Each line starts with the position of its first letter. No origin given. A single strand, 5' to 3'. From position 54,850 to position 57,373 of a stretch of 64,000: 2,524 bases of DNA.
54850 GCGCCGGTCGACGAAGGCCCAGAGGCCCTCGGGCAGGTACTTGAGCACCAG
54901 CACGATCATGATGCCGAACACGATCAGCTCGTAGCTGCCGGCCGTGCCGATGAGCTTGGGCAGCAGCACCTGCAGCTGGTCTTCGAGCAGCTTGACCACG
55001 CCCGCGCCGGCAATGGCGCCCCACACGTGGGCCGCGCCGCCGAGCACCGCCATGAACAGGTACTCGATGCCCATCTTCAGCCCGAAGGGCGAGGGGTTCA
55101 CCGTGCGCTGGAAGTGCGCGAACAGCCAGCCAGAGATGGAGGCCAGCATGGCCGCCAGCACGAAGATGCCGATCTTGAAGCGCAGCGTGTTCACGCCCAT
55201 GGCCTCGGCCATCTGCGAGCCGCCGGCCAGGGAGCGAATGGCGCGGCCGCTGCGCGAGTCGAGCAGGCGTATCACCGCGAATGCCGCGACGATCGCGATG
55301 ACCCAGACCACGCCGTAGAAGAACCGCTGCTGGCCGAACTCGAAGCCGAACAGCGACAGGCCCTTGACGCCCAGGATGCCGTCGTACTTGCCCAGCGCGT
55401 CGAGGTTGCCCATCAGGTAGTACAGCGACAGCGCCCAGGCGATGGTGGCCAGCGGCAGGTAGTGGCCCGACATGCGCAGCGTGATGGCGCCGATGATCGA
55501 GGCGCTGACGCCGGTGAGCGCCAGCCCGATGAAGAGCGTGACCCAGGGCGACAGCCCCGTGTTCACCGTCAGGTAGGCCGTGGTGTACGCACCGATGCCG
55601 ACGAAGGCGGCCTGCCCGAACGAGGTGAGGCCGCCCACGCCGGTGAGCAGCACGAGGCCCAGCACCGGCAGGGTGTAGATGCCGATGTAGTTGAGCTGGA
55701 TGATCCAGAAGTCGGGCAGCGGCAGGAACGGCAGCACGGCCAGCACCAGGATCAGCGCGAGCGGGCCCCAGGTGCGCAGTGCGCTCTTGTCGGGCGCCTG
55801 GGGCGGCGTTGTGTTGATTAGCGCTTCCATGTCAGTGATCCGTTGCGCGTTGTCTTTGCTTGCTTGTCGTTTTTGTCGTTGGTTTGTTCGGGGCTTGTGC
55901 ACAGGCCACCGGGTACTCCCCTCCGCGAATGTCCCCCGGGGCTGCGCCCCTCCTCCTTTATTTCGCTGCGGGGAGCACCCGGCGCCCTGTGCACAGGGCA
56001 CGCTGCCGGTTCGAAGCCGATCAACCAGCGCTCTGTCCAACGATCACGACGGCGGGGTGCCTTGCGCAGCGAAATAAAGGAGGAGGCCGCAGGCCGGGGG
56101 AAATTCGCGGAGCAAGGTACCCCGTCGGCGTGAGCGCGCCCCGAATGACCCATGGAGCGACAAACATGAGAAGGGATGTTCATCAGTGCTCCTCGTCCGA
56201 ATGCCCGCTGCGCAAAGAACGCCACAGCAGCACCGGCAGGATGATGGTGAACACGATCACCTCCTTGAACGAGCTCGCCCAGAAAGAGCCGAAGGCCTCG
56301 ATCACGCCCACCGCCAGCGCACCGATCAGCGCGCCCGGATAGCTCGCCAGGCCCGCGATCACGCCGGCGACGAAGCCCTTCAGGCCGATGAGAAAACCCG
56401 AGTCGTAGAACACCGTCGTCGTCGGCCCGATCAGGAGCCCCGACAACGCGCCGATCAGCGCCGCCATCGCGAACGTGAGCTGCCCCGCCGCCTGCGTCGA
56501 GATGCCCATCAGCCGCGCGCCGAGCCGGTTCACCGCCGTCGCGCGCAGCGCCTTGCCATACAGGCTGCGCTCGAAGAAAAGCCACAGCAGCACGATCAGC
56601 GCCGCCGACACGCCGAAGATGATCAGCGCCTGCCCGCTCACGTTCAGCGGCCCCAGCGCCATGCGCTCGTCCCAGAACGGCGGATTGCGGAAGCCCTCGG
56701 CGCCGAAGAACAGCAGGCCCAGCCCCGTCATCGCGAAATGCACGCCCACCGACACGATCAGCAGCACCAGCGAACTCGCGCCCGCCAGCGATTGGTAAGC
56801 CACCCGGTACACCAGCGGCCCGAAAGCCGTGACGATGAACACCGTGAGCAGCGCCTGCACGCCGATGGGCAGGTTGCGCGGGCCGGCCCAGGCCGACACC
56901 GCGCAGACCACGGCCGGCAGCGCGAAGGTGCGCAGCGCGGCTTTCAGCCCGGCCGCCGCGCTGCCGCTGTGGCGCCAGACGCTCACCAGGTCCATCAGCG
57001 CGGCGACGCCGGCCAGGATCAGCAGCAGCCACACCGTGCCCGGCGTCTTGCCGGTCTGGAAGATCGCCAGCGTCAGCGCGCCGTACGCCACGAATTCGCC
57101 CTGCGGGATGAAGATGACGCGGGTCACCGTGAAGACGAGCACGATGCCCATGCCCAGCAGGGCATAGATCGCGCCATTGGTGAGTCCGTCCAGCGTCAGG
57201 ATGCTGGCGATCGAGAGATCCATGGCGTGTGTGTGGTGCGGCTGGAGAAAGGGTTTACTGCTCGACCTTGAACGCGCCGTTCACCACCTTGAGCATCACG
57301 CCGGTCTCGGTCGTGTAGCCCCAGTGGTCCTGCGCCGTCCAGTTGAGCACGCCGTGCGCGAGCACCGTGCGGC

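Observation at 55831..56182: Roughly 230-bp imperfect palindrome (MITE-like) inserted between livH and livMG inside an ABC transporter operon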

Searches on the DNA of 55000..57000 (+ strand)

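Call 4: search_rna_families(source=window, start=55000, end=57000, threshold=evalue, max_evalue=10, show_alignments=3)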
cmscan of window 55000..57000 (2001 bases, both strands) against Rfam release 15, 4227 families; matches with E-value up to 10: 9.
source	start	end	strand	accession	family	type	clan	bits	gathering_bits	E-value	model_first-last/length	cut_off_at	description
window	55908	56125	-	RF04104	MIR918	Gene; miRNA;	-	47.5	268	1.3e-06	1-265/265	no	MIR918 microRNA precursor family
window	55576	55664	-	RF02246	Six3os1_1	Gene; lncRNA;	-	18.9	50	0.28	1-87/87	no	Six3os1 conserved region 1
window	56240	56315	-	RF01059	mir-598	Gene; miRNA;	-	17.8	69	2.6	1-80/80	no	mir-598 microRNA precursor family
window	55748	55817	+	RF04085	mir-1271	Gene; miRNA;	-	17.6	80.5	1.7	1-77/77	no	mir-1271 microRNA precursor family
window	55594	55644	-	RF01059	mir-598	Gene; miRNA;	-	17.4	69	3.3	1-80/80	no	mir-598 microRNA precursor family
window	55570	55650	-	RF02989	gntR-DTE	Gene; sRNA;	-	16.3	63.6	7.4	1-119/119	no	gntR-DTE RNA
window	56651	56685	-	RF02939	COG2908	Cis-reg;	-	14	58.7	4.7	1-45/45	no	COG2908 RNA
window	55591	55657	+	RF01276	sR53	Gene; snRNA; snoRNA; CD-box;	-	13.4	49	4.8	1-60/60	no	Small nucleolar RNA sR53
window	55350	55408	-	RF02353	BjrC68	Gene; sRNA;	-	12.2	39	9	1-82/82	no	Bradyrhizobiaceae sRNA BjrC68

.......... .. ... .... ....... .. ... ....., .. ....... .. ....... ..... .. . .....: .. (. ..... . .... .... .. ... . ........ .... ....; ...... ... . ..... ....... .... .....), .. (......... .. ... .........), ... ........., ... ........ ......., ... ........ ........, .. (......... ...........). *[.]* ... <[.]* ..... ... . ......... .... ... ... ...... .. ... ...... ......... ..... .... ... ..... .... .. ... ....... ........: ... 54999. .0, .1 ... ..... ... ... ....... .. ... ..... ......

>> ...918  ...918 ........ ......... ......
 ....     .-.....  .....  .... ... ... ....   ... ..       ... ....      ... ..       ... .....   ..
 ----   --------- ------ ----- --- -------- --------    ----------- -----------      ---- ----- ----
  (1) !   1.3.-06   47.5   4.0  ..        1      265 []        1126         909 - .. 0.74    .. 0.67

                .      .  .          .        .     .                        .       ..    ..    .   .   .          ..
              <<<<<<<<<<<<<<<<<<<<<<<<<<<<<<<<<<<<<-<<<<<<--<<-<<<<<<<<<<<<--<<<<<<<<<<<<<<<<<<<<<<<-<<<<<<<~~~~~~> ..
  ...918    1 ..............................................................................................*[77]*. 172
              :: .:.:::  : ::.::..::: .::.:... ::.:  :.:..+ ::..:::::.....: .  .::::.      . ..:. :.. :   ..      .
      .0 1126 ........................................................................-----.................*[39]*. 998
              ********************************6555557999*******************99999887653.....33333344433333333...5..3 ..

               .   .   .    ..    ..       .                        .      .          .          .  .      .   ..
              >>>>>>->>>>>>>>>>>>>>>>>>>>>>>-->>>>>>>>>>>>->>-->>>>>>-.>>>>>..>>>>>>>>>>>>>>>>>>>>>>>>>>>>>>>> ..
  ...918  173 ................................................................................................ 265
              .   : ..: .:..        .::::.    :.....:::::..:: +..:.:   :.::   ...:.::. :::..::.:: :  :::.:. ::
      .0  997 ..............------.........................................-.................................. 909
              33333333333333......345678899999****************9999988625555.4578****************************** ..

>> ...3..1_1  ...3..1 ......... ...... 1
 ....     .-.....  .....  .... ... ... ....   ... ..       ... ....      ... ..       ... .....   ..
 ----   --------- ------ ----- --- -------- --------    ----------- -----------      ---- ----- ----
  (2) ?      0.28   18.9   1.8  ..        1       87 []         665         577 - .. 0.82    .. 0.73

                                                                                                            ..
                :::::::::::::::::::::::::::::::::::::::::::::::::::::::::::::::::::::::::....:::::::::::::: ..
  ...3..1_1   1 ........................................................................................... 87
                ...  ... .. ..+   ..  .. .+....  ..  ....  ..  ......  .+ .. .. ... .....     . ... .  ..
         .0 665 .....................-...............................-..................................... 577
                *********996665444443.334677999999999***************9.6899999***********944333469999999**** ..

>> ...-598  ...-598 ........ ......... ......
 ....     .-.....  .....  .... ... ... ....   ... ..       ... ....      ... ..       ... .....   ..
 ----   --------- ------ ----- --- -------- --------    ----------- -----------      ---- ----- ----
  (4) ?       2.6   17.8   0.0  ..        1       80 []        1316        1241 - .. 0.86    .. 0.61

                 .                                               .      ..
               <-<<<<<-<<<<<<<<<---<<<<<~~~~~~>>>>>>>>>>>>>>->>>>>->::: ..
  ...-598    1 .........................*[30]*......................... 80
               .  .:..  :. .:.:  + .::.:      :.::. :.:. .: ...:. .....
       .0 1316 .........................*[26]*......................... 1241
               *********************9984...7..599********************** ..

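Call 9: search_dna_similar(query=window:55832-56182:+, collection=plasmids, mode=distant, max_rows=30)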
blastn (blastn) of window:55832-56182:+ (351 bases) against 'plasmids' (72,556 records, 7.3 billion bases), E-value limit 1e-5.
Records with a match: 3; places in all: 14; records where one place covers at least 80% of the query: 1.
Best place of each record, by identity: 80-90% 3.
By first word of the organism name: Variovorax 3.
By predicted mobility (MOB-suite, as given by PLSDB): non-mobilizable 3.
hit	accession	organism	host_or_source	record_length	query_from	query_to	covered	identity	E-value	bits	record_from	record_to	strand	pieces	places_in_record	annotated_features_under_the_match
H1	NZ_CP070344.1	Variovorax sp. PDNC026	cell culture,Plastic debris in ...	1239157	1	314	89%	83.3%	5e-81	307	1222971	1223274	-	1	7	none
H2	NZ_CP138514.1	Variovorax paradoxus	Legume root,PacBio whole genome assembly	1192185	53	314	75%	88.7%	1e-88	333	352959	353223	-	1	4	none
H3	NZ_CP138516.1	Variovorax paradoxus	Legume root,PacBio whole genome assembly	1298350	53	314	75%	87.9%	6e-86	324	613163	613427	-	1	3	none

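Call 10: get_annotated_region(hit=H2, flank=3000)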
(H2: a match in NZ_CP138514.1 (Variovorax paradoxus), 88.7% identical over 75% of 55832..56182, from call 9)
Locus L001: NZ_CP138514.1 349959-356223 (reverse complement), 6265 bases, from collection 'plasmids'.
description: Variovorax paradoxus strain SPNA7 plasmid unnamed, complete sequence
organism: Variovorax paradoxus (NCBI taxid 34073)
taxonomy: Bacteria; Pseudomonadota; Betaproteobacteria; Burkholderiales; Comamonadaceae; Variovorax; Variovorax paradoxus
host: -; source: Legume root,PacBio whole genome assembly; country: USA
typing (MOB-suite, as given by PLSDB): non-mobilizable
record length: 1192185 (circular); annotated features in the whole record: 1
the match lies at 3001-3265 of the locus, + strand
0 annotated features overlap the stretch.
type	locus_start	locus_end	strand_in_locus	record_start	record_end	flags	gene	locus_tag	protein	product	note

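Call 11: get_annotated_region(hit=H1, flank=3000)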
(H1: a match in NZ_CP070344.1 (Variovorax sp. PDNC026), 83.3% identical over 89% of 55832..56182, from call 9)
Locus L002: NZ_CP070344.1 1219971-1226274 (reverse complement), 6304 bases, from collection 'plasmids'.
description: Variovorax sp. PDNC026 plasmid unnamed, complete sequence
organism: Variovorax sp. PDNC026 (NCBI taxid 2811425)
taxonomy: Bacteria; Pseudomonadota; Betaproteobacteria; Burkholderiales; Comamonadaceae; Variovorax; Variovorax sp. PDNC026
host: -; source: cell culture,Plastic debris in land/lake environment; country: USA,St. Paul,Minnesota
typing (MOB-suite, as given by PLSDB): non-mobilizable
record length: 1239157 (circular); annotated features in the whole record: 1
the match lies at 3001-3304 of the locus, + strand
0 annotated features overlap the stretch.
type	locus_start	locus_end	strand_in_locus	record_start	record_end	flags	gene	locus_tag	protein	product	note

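Call 12: get_annotated_region(hit=H3, flank=3000)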
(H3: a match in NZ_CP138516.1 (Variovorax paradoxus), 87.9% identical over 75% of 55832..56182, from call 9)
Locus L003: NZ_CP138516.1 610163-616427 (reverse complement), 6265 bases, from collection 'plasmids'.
description: Variovorax paradoxus strain 2u118 plasmid unnamed, complete sequence
organism: Variovorax paradoxus (NCBI taxid 34073)
taxonomy: Bacteria; Pseudomonadota; Betaproteobacteria; Burkholderiales; Comamonadaceae; Variovorax; Variovorax paradoxus
host: -; source: Legume root,PacBio whole genome assembly; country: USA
typing (MOB-suite, as given by PLSDB): non-mobilizable
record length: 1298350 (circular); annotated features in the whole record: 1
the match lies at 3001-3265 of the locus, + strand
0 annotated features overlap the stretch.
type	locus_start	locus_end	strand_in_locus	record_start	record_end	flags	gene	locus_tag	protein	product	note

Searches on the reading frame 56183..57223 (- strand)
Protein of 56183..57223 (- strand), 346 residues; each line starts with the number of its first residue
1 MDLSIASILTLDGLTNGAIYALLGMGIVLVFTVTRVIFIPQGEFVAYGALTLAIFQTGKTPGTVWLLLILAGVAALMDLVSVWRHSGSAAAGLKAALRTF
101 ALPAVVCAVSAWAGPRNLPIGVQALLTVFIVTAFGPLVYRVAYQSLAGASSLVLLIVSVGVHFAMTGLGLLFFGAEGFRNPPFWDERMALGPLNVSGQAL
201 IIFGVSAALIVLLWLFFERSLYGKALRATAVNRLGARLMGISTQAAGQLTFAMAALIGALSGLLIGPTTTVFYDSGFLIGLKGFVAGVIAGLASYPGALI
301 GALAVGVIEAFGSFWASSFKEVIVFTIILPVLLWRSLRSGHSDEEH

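Call 47: find_related_loci(query=window:56186-57223:-, collection=metagenome_contigs, flank=3000)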
Query seq(346 aa) (346 aa) in metagenome_contigs; peptide patterns used: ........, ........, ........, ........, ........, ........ (x = any residue, [..] = any of these).
600 stretches matched a pattern (row limit reached: there are more); 553 encode a relative of the query (tblastn E <= 1e-3); the best 80 are kept; 80 distinct loci.
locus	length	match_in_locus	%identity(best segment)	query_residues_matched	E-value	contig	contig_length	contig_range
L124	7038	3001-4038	100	1-346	0e+0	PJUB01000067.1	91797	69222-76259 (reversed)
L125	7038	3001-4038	100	1-346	0e+0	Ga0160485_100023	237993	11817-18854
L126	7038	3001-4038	97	1-346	0e+0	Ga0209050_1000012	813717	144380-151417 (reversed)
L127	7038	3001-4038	95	1-346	0e+0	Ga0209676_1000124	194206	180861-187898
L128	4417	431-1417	92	1-346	0e+0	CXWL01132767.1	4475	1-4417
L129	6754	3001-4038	90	1-346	0e+0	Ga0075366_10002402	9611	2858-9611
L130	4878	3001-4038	88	1-346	0e+0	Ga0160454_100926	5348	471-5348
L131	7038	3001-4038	87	1-346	0e+0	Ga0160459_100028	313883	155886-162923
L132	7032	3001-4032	85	1-344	0e+0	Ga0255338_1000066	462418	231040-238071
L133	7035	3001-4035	86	1-346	1e-178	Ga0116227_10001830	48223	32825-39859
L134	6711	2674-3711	79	1-346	9e-179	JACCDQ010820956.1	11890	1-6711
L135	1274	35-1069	84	1-346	0e+0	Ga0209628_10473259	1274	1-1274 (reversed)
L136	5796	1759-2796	80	1-346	6e-180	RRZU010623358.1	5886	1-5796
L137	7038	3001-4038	79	1-346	6e-177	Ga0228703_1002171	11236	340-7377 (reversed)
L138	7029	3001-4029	86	1-343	1e-176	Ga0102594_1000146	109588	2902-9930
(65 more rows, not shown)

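Call 80: find_encoding_contigs(protein=window:56183-57223:-, flank=1500, max_places=10)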
Protein window:56183-57223:- (346 aa): 21 contigs read that carry it; 10 places shown.
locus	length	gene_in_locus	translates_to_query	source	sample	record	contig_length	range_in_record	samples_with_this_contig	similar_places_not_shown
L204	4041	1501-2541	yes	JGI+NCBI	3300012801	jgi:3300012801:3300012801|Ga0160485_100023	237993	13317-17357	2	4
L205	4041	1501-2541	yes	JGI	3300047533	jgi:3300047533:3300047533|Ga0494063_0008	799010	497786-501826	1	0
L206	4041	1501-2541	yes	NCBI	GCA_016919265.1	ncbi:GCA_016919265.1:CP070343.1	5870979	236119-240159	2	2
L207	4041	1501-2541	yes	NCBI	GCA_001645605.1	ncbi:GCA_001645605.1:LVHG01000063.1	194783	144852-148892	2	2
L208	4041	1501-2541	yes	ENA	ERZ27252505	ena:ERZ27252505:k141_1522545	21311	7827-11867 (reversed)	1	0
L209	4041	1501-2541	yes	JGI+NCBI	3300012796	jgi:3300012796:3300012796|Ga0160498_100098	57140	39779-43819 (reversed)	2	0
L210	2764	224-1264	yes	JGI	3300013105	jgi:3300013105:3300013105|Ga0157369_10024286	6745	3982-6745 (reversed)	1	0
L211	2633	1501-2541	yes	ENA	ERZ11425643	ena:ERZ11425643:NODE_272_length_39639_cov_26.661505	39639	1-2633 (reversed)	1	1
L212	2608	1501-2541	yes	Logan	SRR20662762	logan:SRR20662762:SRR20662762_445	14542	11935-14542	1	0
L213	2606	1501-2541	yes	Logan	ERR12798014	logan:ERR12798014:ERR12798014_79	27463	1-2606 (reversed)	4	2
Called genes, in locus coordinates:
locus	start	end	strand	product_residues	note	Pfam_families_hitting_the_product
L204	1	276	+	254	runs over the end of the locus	PF00106:adh_short, PF08659:KR, PF13561:adh_short_C2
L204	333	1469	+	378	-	PF13458:Peripla_BP_6, PF01094:ANF_receptor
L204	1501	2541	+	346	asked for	PF02653:BPD_transp_2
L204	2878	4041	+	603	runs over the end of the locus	PF02653:BPD_transp_2, PF00005:ABC_tran, PF13304:AAA_21 (faint), PF12399:BCA_ABC_TP_C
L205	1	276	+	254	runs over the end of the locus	PF00106:adh_short, PF08659:KR, PF13561:adh_short_C2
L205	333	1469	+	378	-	PF13458:Peripla_BP_6, PF01094:ANF_receptor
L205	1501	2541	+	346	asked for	PF02653:BPD_transp_2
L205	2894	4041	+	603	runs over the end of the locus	PF02653:BPD_transp_2, PF00005:ABC_tran, PF13304:AAA_21 (faint), PF12399:BCA_ABC_TP_C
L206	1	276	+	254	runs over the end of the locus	PF00106:adh_short, PF08659:KR, PF13561:adh_short_C2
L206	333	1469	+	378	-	PF13458:Peripla_BP_6, PF01094:ANF_receptor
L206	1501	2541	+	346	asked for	PF02653:BPD_transp_2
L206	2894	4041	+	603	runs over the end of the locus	PF02653:BPD_transp_2, PF00005:ABC_tran, PF13304:AAA_21 (faint), PF12399:BCA_ABC_TP_C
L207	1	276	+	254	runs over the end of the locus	PF00106:adh_short, PF08659:KR, PF13561:adh_short_C2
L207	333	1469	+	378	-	PF13458:Peripla_BP_6, PF01094:ANF_receptor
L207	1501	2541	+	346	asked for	PF02653:BPD_transp_2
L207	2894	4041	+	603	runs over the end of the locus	PF02653:BPD_transp_2, PF00005:ABC_tran, PF13304:AAA_21 (faint), PF12399:BCA_ABC_TP_C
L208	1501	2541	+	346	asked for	PF02653:BPD_transp_2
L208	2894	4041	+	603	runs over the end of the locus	PF02653:BPD_transp_2, PF00005:ABC_tran, PF13304:AAA_21 (faint), PF12399:BCA_ABC_TP_C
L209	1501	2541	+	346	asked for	PF02653:BPD_transp_2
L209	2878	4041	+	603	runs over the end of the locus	PF02653:BPD_transp_2, PF00005:ABC_tran, PF13304:AAA_21 (faint), PF12399:BCA_ABC_TP_C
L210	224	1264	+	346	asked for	PF02653:BPD_transp_2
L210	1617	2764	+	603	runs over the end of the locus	PF02653:BPD_transp_2, PF00005:ABC_tran, PF13304:AAA_21 (faint), PF12399:BCA_ABC_TP_C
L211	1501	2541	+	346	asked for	PF02653:BPD_transp_2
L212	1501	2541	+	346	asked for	PF02653:BPD_transp_2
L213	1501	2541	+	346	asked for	PF02653:BPD_transp_2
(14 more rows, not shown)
